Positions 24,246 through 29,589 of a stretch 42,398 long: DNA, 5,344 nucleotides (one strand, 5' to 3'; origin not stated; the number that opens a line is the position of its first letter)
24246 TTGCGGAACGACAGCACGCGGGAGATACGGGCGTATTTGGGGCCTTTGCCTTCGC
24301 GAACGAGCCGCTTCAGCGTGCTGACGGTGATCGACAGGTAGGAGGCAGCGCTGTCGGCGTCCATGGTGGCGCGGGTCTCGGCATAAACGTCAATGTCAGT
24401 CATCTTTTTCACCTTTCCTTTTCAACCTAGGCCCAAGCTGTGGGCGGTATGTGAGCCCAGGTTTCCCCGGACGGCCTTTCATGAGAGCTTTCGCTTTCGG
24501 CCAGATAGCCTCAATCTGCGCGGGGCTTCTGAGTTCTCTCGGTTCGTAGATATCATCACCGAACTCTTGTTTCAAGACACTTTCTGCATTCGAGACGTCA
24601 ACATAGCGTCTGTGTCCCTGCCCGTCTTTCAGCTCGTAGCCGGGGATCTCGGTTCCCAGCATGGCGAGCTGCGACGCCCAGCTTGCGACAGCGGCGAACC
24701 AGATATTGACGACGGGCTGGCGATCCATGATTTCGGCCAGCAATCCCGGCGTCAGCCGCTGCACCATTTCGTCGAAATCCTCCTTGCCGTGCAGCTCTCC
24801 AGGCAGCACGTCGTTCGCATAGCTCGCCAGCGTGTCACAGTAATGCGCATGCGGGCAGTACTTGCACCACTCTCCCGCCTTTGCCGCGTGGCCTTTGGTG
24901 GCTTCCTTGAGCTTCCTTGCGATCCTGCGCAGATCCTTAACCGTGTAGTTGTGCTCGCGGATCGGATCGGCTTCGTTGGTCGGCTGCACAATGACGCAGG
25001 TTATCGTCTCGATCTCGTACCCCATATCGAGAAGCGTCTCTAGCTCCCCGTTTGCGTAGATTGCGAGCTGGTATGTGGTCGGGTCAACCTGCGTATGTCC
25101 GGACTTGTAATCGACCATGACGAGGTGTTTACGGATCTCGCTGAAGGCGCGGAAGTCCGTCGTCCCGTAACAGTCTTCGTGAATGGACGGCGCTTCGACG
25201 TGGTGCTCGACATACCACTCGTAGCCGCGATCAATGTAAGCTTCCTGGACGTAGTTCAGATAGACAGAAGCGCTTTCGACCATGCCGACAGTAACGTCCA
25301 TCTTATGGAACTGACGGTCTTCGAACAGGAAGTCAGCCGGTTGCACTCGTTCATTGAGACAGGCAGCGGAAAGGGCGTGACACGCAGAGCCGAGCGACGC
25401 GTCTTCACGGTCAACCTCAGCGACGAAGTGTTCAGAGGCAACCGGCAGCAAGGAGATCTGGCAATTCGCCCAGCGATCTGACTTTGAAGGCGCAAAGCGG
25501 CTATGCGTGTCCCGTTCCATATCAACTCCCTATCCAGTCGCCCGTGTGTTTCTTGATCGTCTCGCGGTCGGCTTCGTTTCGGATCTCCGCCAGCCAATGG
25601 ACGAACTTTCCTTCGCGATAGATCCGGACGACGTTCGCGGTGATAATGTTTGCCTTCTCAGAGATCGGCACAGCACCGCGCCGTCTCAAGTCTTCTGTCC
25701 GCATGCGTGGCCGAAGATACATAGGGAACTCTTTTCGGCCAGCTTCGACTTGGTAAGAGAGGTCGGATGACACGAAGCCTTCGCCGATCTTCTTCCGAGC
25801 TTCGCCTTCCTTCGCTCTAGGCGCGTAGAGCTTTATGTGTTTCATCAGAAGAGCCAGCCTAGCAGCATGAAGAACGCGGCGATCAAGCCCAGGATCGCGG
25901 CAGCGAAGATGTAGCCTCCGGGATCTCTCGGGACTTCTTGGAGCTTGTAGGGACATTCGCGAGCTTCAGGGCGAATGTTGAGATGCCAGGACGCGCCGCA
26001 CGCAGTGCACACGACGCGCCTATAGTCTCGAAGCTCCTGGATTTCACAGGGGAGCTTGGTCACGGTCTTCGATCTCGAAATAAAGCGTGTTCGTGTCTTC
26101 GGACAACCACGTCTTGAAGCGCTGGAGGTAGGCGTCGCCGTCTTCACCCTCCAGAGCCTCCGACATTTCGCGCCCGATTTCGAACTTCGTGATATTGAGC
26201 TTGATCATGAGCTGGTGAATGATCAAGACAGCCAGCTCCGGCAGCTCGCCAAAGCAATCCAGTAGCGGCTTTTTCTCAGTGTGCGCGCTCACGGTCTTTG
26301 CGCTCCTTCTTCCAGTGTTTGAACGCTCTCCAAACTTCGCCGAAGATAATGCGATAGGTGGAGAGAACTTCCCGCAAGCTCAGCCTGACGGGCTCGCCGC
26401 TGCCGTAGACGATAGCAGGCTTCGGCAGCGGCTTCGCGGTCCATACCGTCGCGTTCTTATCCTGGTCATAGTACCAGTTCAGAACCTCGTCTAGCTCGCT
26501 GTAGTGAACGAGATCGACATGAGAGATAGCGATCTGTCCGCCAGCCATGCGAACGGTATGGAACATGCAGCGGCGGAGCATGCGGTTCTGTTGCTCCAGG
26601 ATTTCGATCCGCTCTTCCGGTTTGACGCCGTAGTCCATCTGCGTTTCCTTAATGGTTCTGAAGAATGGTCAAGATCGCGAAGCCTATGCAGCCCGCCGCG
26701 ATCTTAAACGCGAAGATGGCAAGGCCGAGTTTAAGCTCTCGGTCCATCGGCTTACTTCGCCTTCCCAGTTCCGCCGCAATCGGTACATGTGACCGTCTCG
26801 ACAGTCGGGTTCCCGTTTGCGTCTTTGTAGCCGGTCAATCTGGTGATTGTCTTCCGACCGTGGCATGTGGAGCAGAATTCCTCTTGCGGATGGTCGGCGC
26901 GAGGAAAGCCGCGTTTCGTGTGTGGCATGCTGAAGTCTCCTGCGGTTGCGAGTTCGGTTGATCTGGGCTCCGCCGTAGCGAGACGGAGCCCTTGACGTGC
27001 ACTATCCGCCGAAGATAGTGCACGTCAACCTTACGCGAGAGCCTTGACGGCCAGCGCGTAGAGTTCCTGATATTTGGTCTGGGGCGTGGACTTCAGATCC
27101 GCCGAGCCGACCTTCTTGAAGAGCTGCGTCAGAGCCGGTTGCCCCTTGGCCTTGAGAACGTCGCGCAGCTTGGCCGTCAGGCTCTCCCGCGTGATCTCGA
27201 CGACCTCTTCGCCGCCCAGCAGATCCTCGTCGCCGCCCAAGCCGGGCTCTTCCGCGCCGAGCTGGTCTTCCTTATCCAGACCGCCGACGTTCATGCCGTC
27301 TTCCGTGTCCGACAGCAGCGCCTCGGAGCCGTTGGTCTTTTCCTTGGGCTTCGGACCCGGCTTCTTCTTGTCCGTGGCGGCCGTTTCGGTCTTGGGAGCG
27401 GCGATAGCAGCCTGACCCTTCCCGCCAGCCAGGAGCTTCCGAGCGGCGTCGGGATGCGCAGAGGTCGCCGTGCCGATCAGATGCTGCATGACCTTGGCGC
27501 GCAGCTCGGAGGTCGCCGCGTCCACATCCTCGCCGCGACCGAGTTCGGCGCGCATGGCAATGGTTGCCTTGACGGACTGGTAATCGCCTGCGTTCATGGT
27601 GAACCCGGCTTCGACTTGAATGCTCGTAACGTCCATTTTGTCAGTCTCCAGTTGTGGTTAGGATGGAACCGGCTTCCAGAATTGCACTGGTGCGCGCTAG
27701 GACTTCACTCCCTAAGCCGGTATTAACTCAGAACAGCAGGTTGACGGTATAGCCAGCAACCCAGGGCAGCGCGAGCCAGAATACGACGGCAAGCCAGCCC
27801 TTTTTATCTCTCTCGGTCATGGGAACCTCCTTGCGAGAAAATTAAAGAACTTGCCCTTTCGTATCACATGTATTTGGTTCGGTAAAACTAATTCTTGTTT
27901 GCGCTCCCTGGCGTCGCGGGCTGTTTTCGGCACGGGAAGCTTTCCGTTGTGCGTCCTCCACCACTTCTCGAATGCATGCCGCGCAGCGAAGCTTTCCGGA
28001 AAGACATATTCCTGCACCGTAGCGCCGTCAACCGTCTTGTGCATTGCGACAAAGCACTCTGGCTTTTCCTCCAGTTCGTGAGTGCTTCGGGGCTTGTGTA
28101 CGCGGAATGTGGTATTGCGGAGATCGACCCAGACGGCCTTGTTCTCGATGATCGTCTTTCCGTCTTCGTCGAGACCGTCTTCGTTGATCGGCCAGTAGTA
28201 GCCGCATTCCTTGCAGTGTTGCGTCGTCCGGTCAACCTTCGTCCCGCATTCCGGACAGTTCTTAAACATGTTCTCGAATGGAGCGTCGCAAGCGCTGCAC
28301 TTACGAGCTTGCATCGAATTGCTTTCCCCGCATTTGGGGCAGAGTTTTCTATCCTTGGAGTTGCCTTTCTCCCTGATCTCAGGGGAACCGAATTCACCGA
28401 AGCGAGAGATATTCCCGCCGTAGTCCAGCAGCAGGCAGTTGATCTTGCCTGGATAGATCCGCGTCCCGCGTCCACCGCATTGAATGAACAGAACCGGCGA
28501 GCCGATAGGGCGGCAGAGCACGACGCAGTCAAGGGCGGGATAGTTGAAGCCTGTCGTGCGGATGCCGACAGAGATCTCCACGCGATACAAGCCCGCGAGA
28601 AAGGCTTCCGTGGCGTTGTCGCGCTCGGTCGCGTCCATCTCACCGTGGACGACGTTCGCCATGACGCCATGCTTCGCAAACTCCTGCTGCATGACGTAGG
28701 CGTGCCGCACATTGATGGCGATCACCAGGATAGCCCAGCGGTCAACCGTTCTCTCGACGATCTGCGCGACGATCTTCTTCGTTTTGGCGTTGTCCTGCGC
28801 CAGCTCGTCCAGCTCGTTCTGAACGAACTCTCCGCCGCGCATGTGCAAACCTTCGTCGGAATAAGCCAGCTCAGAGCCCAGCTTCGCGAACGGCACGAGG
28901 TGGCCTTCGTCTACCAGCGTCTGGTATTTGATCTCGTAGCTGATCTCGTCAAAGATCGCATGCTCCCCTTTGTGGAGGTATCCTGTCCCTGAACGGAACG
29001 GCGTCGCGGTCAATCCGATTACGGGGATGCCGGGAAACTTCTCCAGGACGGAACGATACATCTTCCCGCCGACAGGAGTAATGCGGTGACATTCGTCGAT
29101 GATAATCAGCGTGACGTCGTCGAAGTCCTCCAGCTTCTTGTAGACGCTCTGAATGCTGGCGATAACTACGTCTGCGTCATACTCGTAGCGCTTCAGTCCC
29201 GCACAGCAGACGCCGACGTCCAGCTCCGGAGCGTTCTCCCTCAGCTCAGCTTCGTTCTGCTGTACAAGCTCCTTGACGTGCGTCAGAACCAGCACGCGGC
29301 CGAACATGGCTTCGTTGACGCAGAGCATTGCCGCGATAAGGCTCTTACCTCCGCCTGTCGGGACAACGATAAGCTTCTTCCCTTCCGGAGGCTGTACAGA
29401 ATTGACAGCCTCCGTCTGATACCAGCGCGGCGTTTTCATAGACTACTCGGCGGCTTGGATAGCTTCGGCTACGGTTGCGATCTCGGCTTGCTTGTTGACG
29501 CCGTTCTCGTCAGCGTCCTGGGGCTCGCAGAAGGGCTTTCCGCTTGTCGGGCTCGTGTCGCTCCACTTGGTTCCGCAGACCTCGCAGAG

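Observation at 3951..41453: Dispersed, frame-independent 12-mer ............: 5 exact and 6 near copies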

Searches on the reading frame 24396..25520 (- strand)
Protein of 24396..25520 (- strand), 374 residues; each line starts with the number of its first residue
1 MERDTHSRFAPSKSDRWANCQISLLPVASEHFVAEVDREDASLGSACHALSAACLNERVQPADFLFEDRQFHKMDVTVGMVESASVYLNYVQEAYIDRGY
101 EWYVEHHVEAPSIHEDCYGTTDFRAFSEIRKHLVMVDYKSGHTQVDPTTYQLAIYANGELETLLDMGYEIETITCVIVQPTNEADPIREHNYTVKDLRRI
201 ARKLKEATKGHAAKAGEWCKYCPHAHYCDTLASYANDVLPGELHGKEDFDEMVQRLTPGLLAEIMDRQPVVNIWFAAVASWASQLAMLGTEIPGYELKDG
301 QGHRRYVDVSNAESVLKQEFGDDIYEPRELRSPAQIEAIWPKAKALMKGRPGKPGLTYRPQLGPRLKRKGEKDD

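Call 10: search_protein_families(library=phrogs, proteins=[window:24396-25520:-])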
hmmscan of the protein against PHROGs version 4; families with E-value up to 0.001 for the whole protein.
window:24396-25520:- (374 aa): 2 families
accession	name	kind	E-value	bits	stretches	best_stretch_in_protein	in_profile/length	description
phrog_69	-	DNA, RNA and nucleotide metabolism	3.9e-55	188.8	1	2-354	83-453/501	exonuclease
phrog_3953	-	DNA, RNA and nucleotide metabolism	2.4e-15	57.7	1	5-204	12-170/186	exonuclease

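Call 41: find_related_loci(query=A2, collection=metagenome_contigs, flank=10000)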
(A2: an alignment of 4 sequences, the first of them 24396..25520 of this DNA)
Query A2 (374 aa) in metagenome_contigs; peptide patterns used: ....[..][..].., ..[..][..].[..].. (x = any residue, [..] = any of these).
326 stretches matched a pattern; 67 encode a relative of the query (tblastn E <= 1e-3); 67 distinct loci.
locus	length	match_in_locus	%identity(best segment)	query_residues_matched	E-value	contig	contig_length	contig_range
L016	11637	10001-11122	99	1-374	0e+0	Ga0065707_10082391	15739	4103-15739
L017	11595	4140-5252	82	1-371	0e+0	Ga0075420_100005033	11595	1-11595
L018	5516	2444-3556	64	1-370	1e-163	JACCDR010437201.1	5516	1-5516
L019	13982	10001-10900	31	41-337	3e-24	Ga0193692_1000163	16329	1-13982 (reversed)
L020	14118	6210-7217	30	6-341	7e-24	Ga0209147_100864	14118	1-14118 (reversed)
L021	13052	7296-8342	26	6-342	4e-23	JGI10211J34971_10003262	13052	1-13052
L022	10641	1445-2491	26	6-342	4e-23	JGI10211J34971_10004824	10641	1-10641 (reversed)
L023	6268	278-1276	28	5-343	7e-22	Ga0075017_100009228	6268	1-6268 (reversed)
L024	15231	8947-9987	28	1-341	2e-21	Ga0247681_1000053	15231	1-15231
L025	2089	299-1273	27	5-317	2e-20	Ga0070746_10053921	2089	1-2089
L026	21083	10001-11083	27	2-348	6e-20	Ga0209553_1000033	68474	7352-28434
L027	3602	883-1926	28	6-339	8e-20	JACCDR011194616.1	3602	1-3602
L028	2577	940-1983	27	6-339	7e-20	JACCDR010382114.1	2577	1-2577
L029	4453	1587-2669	26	2-348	3e-19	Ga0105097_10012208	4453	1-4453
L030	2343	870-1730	28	6-300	3e-19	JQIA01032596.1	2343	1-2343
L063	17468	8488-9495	23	6-342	3e-7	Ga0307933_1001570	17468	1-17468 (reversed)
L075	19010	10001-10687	25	113-342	6e-6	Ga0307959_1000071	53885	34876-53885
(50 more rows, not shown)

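Call 42: find_related_loci(query=A2, collection=viral_contigs, flank=10000)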
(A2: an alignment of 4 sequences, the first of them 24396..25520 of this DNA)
Query A2 (374 aa) in viral_contigs; peptide patterns used: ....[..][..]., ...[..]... (x = any residue, [..] = any of these).
37 stretches matched a pattern; 3 encode a relative of the query (tblastn E <= 1e-3); 3 distinct loci.
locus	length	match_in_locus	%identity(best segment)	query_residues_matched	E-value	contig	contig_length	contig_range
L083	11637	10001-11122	99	1-374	0e+0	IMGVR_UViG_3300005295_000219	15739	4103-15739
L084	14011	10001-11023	28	5-342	5e-21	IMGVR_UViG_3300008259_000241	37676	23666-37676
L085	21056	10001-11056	25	5-351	2e-12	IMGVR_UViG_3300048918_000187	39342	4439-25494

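Call 53: search_protein_families(library=pfam, proteins=[L075:3094-3735:+, L063:2500-3120:+], max_evalue=10)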
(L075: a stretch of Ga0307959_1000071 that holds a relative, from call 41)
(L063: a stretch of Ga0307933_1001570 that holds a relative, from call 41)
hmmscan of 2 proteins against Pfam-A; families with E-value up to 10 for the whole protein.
L075:3094-3735:+ (213 aa): 1 family
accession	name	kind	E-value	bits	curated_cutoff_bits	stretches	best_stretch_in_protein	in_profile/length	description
PF10263.15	SprT-like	-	0.00057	20.2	25.6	1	57-127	30-104/108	SprT-like family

L063:2500-3120:+ (207 aa): 4 families
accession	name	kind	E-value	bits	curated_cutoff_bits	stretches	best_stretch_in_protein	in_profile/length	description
PF10263.15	SprT-like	-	0.0016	18.7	25.6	1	73-138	30-98/108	SprT-like family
PF09768.15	Peptidase_M76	-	0.0057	16.9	25.2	1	78-122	40-85/170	Peptidase M76 family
PF22263.1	DUF6951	-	0.12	13.2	27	1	82-134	17-68/101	Family of unknown function (DUF6951)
PF15638.11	Tox-MPTase2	-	0.19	11.9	25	1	96-142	98-144/196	Metallopeptidase toxin 2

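Call 54: search_protein_families(library=pfam, proteins=[L075:357-1760:-, L075:1757-2344:-, L075:3791-5023:+, L075:5052-5897:+, L075:6243-6560:+, L075:6575-7915:-, L075:7909-8247:-, L075:8240-8539:-, L075:8820-9263:+, L075:10857-11594:+], max_evalue=0.01)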
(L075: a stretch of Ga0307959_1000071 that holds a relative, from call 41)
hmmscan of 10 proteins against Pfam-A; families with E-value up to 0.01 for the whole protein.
L075:357-1760:- (467 aa): 1 family
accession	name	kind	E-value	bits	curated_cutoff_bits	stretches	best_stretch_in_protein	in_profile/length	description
PF03237.21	Terminase_6N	-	3.7e-06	27.2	22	1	55-233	6-184/215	Terminase large subunit, T4likevirus-type, N-terminal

L075:1757-2344:- (195 aa): 0 families

L075:3791-5023:+ (410 aa): 5 families
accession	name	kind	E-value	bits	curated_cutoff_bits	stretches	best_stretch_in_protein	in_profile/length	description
PF00004.35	AAA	-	6.7e-06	27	21.2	1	175-249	1-73/131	ATPase family associated with various cellular activities (AAA)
PF07728.20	AAA_5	-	8.2e-06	26.3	22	1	176-308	3-139/139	AAA domain (dynein-related subfamily)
PF05887.16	Trypan_PARP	-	2e-05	25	100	1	50-104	62-116/134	Procyclic acidic repetitive protein (PARP)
PF13207.12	AAA_17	-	0.0058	17.3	27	0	178-207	1-30/136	AAA domain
PF16031.10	TonB_N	-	0.0071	17.4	33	0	54-101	48-96/138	TonB polyproline region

L075:5052-5897:+ (281 aa): 1 family
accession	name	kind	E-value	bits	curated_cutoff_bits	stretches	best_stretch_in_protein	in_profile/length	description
PF23822.1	DUF7192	-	1.3e-10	41.5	27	1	8-257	7-246/281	Domain of unknown function (DUF7192)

L075:6243-6560:+ (105 aa): 0 families

L075:6575-7915:- (446 aa): 6 families
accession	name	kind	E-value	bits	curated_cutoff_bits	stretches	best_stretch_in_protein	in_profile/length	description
PF00176.29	SNF2-rel_dom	-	2.8e-14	53.3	24.9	1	29-263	25-260/290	SNF2-related domain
PF00270.35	DEAD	-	8.5e-12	45.6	26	1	9-163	2-161/167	DEAD/DEAH box helicase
PF04851.21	ResIII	-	2.2e-10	41.1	22.5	1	17-163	14-163/164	Type III restriction enzyme, res subunit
PF00271.37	Helicase_C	-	1.9e-05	25.3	23.5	1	335-404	43-110/110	Helicase conserved C-terminal domain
PF02562.22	PhoH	-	0.00035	20.6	27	1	9-65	7-63/205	PhoH-like protein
PF13245.12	AAA_19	-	0.0082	16.8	25.1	0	14-135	4-103/134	AAA domain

L075:7909-8247:- (112 aa): 1 family
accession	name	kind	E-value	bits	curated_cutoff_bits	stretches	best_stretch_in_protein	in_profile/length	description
PF08774.17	VRR_NUC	-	0.0013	19.2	23.8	1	41-92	62-114/116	VRR-NUC domain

L075:8240-8539:- (99 aa): 0 families

L075:8820-9263:+ (147 aa): 0 families

L075:10857-11594:+ (245 aa): 1 family
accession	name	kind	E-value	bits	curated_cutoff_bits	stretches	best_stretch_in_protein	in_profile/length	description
PF05887.16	Trypan_PARP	-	9.1e-05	22.9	100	1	189-237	57-105/134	Procyclic acidic repetitive protein (PARP)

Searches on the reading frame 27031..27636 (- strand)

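Call 10: search_protein_families(library=phrogs, proteins=[window:27031-27636:-])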
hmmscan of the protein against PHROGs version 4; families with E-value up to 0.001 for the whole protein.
window:27031-27636:- (201 aa): 1 family
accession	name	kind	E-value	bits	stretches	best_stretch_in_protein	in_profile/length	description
phrog_5189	-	unknown function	5.4e-06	27.4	1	4-49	5-50/66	-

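Call 98: search_protein_families(library=padloc, proteins=[window:27031-27636:-], max_evalue=0.01)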
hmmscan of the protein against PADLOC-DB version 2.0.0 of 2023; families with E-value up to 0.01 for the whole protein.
window:27031-27636:- (201 aa): 0 families

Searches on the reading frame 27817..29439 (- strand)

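Call 10: search_protein_families(library=phrogs, proteins=[window:27817-29439:-])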
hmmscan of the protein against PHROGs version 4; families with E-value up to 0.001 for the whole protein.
window:27817-29439:- (540 aa): 8 families
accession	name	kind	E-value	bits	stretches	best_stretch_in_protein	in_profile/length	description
phrog_16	-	DNA, RNA and nucleotide metabolism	7.1e-88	296.9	1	2-539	271-760/986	DNA helicase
phrog_9690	-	DNA, RNA and nucleotide metabolism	5e-16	59.6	1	92-339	23-267/306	DNA helicase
phrog_16259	-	DNA, RNA and nucleotide metabolism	1.4e-14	55.1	1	3-119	117-235/330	DNA helicase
phrog_16694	-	unknown function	5.7e-10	38.8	1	3-329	274-661/1010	-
phrog_62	-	DNA, RNA and nucleotide metabolism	1.5e-08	33.6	1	3-151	696-853/1881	DNA helicase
phrog_6819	-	DNA, RNA and nucleotide metabolism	7e-07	29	1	8-120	25-146/645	Holliday junction branch migration helicase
phrog_3830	-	unknown function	0.0003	20.1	1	19-150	290-439/1032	-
phrog_6586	-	unknown function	0.00076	20.3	0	394-414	5-25/129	-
